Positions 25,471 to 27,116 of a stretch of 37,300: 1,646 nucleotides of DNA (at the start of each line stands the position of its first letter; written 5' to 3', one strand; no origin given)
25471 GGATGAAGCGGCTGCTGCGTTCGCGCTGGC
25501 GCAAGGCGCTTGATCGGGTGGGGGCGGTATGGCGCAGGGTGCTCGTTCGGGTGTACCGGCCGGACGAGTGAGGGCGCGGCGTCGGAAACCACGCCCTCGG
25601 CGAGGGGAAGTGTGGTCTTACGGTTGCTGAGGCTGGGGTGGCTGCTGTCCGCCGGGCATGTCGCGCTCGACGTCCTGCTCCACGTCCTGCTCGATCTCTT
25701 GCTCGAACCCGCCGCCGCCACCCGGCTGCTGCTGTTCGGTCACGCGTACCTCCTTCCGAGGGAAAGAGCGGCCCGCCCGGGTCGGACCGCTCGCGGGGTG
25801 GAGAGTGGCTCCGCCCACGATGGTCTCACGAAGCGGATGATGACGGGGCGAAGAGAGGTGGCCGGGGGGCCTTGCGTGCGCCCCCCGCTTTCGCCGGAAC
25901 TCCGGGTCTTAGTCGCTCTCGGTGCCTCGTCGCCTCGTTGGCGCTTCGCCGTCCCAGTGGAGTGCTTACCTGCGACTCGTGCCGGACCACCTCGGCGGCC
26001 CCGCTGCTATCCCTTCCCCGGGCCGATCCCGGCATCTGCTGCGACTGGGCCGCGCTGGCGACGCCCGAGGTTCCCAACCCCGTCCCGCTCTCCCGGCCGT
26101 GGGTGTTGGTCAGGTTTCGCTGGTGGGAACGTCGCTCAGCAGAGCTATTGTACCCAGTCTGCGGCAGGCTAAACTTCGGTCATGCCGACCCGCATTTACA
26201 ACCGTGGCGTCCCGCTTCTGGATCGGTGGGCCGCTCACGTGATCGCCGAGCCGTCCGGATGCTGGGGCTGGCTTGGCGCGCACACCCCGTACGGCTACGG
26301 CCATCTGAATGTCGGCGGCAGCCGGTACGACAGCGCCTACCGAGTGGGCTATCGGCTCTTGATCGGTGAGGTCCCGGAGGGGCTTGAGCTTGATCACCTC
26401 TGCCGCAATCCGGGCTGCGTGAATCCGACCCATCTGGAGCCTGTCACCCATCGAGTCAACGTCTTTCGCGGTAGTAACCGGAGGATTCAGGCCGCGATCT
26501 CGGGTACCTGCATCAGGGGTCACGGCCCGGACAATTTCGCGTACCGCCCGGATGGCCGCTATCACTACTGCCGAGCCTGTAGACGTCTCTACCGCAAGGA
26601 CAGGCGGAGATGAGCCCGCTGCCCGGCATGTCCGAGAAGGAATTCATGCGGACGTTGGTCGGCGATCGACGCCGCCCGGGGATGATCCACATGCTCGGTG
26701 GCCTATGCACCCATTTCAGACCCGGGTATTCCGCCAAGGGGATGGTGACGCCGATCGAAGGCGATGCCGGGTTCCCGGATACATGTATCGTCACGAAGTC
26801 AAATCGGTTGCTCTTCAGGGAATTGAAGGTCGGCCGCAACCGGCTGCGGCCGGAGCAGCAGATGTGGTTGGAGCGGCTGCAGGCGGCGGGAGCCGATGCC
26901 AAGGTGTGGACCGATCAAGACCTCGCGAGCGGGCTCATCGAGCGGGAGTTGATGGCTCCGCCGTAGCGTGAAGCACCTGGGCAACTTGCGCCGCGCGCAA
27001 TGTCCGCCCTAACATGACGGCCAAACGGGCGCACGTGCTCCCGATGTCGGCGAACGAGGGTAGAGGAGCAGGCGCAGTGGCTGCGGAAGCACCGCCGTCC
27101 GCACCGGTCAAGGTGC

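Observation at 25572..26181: Early operon interrupted by a leftward unit: interleaved divergent promoters, a ~400-nt GC-rich structured RNA and a 41-aa acidic Gln/Pro-rich peptide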

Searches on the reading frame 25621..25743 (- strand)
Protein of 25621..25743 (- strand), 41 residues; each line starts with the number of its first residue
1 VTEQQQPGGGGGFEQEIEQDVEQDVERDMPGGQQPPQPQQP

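Call 66: find_related_loci(query=A5, collection=metagenome_contigs, flank=3000)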
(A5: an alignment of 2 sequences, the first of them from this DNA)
Query A5 (41 aa) in metagenome_contigs; peptide patterns used: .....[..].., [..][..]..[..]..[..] (x = any residue, [..] = any of these).
600 stretches matched a pattern, but none encodes a relative of the query by tblastn (E <= 1e-3).

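Call 67: find_related_loci(query=A5, collection=viral_contigs, flank=3000)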
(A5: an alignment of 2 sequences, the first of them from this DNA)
Query A5 (41 aa) in viral_contigs; peptide patterns used: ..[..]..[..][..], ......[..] (x = any residue, [..] = any of these).
600 stretches matched a pattern, but none encodes a relative of the query by tblastn (E <= 1e-3).

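Call 68: find_related_loci(query=A5, collection=genome_contigs, flank=3000)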
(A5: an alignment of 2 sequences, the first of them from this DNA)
Query A5 (41 aa) in genome_contigs; peptide patterns used: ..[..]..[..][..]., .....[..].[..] (x = any residue, [..] = any of these).
599 stretches matched a pattern, but none encodes a relative of the query by tblastn (E <= 1e-3).

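Call 92: search_protein_families(library=ncbifam, proteins=[window:25621-25743:-], max_evalue=1)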
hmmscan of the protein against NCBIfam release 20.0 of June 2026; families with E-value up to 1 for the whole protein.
window:25621-25743:- (41 aa): 0 families

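Call 93: search_protein_families(library=padloc, proteins=[window:25621-25743:-], max_evalue=0.01)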
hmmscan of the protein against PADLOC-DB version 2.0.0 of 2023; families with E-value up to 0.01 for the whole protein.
window:25621-25743:- (41 aa): 0 families

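Call 94: search_solved_structures(query=A5, max_evalue=1)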
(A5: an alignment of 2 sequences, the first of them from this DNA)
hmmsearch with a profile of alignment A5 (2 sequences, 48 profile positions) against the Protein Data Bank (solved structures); distinct sequences matched with E-value up to 1: 0.

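Call 98: predict_structure(protein=window:25621-25743:-)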
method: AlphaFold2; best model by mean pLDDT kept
length: 41 residues; sequences in the alignment: 1
mean_pLDDT: 61.3   pTM: 0.29
mean pLDDT of the five models: 61.3, 58.6, 56.0, 55.0, 52.4
residues with pLDDT >= 90: 0; 70-90: 13; 50-70: 18; < 50: 10
segments of 3 or more residues with pLDDT < 50: 1-3, 8-10, 38-40
pLDDT, mean of each block of 10 residues (from residue 1): 46 70 76 55 50
secondary structure, 60 per line:
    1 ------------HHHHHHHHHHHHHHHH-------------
elements in order: H13-28
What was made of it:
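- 25618..25743 (-): orf41, a GTG-initiated gene for a 41-aa acidic peptide rich in Gln, Pro and Gly (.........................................). The predicted core is an acidic amphipathic helix at residues 13-28. AlphaFold2 predicts a helix at residues 13-28 with pLDDT about 70-76 (call 98).
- A helix is predicted at residues 13-28 (call 98).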

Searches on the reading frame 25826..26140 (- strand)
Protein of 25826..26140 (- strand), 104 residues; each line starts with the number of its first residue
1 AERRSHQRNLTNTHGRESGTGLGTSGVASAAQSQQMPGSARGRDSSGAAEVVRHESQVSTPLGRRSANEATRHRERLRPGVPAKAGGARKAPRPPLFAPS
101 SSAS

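Call 32: search_protein_families(library=pfam, proteins=[window:25826-26077:-], max_evalue=0.1)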
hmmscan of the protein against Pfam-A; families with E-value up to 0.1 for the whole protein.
window:25826-26077:- (83 aa): 0 families

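Call 57: search_protein_families(library=phrogs, proteins=[window:25826-26140:-], max_evalue=0.01)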
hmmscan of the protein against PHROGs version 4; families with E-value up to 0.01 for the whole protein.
window:25826-26140:- (104 aa): 0 families

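Call 76: search_dna_similar(query=window:25826-26140:-, collection=phages, mode=protein, max_evalue=1, max_rows=10)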
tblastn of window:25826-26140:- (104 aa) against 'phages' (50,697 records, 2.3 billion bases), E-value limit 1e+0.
No match.

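Call 92: search_protein_families(library=ncbifam, proteins=[window:25826-26140:-], max_evalue=1)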
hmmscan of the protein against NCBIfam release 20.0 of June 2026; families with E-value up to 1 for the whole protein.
window:25826-26140:- (104 aa): 0 families

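Call 93: search_protein_families(library=padloc, proteins=[window:25826-26140:-], max_evalue=0.01)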
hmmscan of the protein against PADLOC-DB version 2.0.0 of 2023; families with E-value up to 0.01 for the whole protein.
window:25826-26140:- (104 aa): 0 families
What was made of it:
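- The translation is R/S/G/A/P-rich and has no Pfam, PHROG, NCBIfam or PADLOC hit and no phage tblastn hit (calls 32, 57, 76, 92, 93).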

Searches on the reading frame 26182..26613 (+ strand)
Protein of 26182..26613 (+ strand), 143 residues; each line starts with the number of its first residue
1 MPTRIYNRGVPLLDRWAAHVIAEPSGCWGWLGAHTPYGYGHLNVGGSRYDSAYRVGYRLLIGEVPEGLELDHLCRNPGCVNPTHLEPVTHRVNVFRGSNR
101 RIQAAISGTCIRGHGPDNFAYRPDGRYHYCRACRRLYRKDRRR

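Call 13: find_encoding_contigs(protein=window:26182-26613:+, flank=6000, max_places=10)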
Protein window:26182-26613:+ (143 aa): 7 contigs read that carry it; 6 places shown.
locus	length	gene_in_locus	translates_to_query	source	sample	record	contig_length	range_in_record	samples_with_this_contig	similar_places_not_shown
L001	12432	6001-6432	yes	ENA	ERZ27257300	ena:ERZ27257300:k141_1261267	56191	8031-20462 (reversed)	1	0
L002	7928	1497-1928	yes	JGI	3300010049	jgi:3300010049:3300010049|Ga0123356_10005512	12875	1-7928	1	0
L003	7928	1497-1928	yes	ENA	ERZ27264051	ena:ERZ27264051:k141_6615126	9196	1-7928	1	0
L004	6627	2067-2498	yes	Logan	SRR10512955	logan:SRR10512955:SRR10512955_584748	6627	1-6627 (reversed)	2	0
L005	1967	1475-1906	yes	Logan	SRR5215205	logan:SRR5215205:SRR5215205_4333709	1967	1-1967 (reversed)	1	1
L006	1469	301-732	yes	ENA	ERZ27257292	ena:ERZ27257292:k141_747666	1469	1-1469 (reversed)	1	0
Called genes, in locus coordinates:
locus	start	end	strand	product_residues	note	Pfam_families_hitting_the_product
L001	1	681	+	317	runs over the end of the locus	PF12705:PDDEXK_1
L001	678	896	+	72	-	-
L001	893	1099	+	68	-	-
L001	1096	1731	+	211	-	-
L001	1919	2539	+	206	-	-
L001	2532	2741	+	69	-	-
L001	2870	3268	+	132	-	PF10686:YAcAr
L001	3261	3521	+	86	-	-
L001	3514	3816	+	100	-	-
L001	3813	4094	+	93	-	-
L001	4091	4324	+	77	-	-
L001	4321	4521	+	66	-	-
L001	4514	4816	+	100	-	-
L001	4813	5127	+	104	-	-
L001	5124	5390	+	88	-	-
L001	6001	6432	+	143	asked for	PF13392:HNH_3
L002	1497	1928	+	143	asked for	PF13392:HNH_3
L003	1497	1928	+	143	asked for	PF13392:HNH_3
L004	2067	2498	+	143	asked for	PF13392:HNH_3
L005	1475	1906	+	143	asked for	PF13392:HNH_3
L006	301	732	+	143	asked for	PF13392:HNH_3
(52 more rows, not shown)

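Call 32: search_protein_families(library=pfam, proteins=[window:26182-26613:+], max_evalue=0.1)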
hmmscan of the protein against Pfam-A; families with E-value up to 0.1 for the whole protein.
window:26182-26613:+ (143 aa): 2 families
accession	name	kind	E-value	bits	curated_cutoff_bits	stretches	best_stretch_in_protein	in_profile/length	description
PF13392.12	HNH_3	-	3.9e-09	36.5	24.8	1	57-94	8-45/46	HNH endonuclease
PF05551.17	zf-His_Me_endon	-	0.00022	21.9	27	1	67-97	64-94/131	Zinc-binding loop region of homing endonuclease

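Call 49: find_homologous_proteins(query=window:26182-26613:+, max_evalue=1e-10)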
Query window:26182-26613:+ (143 aa): 1207 proteins with E <= 1e-10 among 1235 candidates; the best 120 are listed.
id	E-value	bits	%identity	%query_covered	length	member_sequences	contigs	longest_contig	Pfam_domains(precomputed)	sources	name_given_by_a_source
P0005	5.9e-97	340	100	100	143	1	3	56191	PF13392.13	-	-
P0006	4.0e-38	149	39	92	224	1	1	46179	PF13392.13,PF05551.18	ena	-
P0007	2.2e-37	147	55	94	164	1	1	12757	PF13392.13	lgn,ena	-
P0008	2.6e-34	137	53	87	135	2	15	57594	PF13392.13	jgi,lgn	jgi:hypothetical protein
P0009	5.7e-34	136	50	97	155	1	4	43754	PF13392.13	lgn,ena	-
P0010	3.4e-31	126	49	92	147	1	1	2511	PF13392.13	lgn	-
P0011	5.1e-31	126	51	95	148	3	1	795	PF13392.13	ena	-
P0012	2.1e-30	124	46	97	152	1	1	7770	PF13392.13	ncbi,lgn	-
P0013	5.7e-30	123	46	94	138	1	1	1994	PF13392.13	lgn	-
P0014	2.1e-29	121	49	87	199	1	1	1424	PF13392.13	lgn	-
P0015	2.9e-29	120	53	76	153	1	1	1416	PF13392.13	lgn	-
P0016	4.0e-29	120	48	90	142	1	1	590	PF13392.13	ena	-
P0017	9.4e-29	119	47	95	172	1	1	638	PF13392.13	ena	-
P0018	9.9e-29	118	51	82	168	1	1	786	PF13392.13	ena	-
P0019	1.1e-28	118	45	96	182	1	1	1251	PF13392.13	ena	-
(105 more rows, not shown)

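Call 51: find_encoding_contigs(protein=P0007, flank=3000, max_places=2)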
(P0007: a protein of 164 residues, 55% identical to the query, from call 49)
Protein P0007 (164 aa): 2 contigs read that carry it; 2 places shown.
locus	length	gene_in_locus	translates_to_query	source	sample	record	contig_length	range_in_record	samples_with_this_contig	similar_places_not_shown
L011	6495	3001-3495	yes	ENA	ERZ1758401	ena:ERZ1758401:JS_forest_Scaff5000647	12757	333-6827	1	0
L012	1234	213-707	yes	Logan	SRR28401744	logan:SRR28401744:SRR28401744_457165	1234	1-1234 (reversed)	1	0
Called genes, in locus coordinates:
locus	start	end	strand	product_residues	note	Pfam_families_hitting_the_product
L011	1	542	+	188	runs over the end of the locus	PF04542:Sigma70_r2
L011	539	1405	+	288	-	PF18780:HNH_repeat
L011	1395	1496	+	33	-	-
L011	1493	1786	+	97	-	PF01381:HTH_3, PF13560:HTH_31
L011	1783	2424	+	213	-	-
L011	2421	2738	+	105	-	-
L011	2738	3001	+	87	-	-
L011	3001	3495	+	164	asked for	PF13392:HNH_3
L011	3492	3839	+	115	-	PF08774:VRR_NUC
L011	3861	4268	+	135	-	-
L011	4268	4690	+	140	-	PF10544:T5orf172 (weak)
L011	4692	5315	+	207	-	-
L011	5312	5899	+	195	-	-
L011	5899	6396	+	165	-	-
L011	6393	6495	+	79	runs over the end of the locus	PF12728:HTH_17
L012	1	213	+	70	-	?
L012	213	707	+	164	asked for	PF13392:HNH_3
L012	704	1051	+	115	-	PF08774:VRR_NUC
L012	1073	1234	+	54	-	?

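Call 52: find_encoding_contigs(protein=P0008, flank=3000, max_places=2)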
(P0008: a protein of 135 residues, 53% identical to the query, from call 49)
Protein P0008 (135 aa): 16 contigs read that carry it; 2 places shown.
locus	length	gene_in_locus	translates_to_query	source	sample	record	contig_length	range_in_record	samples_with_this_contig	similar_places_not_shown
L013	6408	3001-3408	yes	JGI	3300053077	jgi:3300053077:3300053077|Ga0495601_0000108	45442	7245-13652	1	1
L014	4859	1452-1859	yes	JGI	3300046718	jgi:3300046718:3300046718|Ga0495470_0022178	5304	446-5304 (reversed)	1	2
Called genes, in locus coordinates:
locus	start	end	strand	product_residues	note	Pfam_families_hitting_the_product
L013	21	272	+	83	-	-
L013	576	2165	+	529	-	PF13481:AAA_25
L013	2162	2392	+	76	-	-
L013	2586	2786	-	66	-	-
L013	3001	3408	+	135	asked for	PF13392:HNH_3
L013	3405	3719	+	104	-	-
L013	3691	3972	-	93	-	-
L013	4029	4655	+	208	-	PF04098:Rad52_Rad22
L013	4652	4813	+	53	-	-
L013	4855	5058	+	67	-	-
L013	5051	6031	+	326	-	-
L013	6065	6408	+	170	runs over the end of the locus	-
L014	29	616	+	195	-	PF13481:AAA_25 (weak)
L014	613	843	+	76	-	-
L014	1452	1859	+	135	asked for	PF13392:HNH_3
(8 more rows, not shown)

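Call 53: find_encoding_contigs(protein=P0009, flank=3000, max_places=2)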
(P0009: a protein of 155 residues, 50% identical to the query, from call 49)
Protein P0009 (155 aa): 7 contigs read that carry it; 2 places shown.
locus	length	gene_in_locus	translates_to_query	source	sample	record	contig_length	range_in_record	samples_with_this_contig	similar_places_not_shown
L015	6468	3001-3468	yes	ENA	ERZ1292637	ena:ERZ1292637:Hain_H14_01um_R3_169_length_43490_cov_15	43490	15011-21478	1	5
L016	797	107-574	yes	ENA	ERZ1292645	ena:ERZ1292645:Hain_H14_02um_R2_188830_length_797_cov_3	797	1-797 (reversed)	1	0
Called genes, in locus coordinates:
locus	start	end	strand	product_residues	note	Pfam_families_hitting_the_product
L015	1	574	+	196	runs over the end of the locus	-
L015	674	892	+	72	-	-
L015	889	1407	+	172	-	-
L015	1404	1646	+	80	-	-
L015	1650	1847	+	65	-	-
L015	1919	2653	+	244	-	-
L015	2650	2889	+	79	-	-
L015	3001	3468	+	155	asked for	PF13392:HNH_3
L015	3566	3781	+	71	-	PF08774:VRR_NUC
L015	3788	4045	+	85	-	-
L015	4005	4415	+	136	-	-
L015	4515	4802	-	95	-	-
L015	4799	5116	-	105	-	PF27050:Phage_P22_Y8K6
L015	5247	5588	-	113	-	-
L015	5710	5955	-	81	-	-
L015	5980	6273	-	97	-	-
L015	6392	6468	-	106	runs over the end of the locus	-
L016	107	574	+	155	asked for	PF13392:HNH_3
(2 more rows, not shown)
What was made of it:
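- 26182..26966 (+): HNH endonuclease gene (26182-26613) and the overlapping VRR-NUC nuclease gene (26610-26966), the rightward module that diverges from P26k. The HNH-VRR_NUC pair is also found in L011, L012 and L015 (calls 51, 53).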

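Call 57: search_protein_families(library=phrogs, proteins=[window:26182-26613:+], max_evalue=0.01)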
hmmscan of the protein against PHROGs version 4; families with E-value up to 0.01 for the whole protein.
window:26182-26613:+ (143 aa): 9 families
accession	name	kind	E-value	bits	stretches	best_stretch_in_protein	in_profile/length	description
phrog_826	-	DNA, RNA and nucleotide metabolism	1.8e-37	130.4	1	9-143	67-204/281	HNH endonuclease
phrog_1872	-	DNA, RNA and nucleotide metabolism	1e-25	91.6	1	9-104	16-116/166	endonuclease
phrog_3593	-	DNA, RNA and nucleotide metabolism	1.4e-23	84.7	1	21-112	64-157/210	HNH endonuclease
phrog_6254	-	DNA, RNA and nucleotide metabolism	9.9e-16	59.4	1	19-94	6-83/154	HNH endonuclease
phrog_4842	-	DNA, RNA and nucleotide metabolism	7e-10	39.9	1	16-99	67-149/154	HNH endonuclease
phrog_1492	-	DNA, RNA and nucleotide metabolism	1.3e-09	38.7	1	33-143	92-209/414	HNH endonuclease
phrog_59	-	DNA, RNA and nucleotide metabolism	4.3e-08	33.9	1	26-103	157-241/423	HNH endonuclease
phrog_10495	-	DNA, RNA and nucleotide metabolism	8.3e-07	30.1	1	61-100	19-58/63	HNH endonuclease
phrog_99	-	DNA, RNA and nucleotide metabolism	0.0079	16.9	1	38-96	148-204/383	HNH endonuclease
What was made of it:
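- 26182..26966 (+): The top PHROG match is an HNH endonuclease family at 1.8e-37 (call 57).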

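Call 93: search_protein_families(library=padloc, proteins=[window:26182-26613:+], max_evalue=0.01)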
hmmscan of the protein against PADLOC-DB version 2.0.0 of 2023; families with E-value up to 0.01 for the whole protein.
window:26182-26613:+ (143 aa): 1 family
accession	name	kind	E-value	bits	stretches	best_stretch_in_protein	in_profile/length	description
PDLC03704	HEase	-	2.3e-05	22.7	1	53-92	41-83/131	homing endonuclease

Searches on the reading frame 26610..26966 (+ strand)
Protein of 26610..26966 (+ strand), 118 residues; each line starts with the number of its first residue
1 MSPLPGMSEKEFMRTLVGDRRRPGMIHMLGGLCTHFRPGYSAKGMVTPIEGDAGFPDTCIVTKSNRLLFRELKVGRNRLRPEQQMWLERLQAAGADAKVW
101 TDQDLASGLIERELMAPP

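Call 32: search_protein_families(library=pfam, proteins=[window:26610-26966:+], max_evalue=0.1)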
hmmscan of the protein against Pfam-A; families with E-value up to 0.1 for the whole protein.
window:26610-26966:+ (118 aa): 1 family
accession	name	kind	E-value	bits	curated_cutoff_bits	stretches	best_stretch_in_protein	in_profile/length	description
PF08774.17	VRR_NUC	-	2.7e-05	24.6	23.8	1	51-99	60-111/116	VRR-NUC domain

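Call 57: search_protein_families(library=phrogs, proteins=[window:26610-26966:+], max_evalue=0.01)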
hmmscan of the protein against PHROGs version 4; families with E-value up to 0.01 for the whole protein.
window:26610-26966:+ (118 aa): 3 families
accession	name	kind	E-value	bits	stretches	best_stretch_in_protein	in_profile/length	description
phrog_93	-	DNA, RNA and nucleotide metabolism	2e-11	44.3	1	7-111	352-439/613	endonuclease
phrog_5702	-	DNA, RNA and nucleotide metabolism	8.4e-10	39.5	1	53-114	5-67/70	Holliday junction resolvase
phrog_824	-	unknown function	2.6e-07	31.8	1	53-110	112-171/265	-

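Call 93: search_protein_families(library=padloc, proteins=[window:26610-26966:+], max_evalue=0.01)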
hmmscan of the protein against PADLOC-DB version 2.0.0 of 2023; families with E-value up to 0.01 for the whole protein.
window:26610-26966:+ (118 aa): 0 families
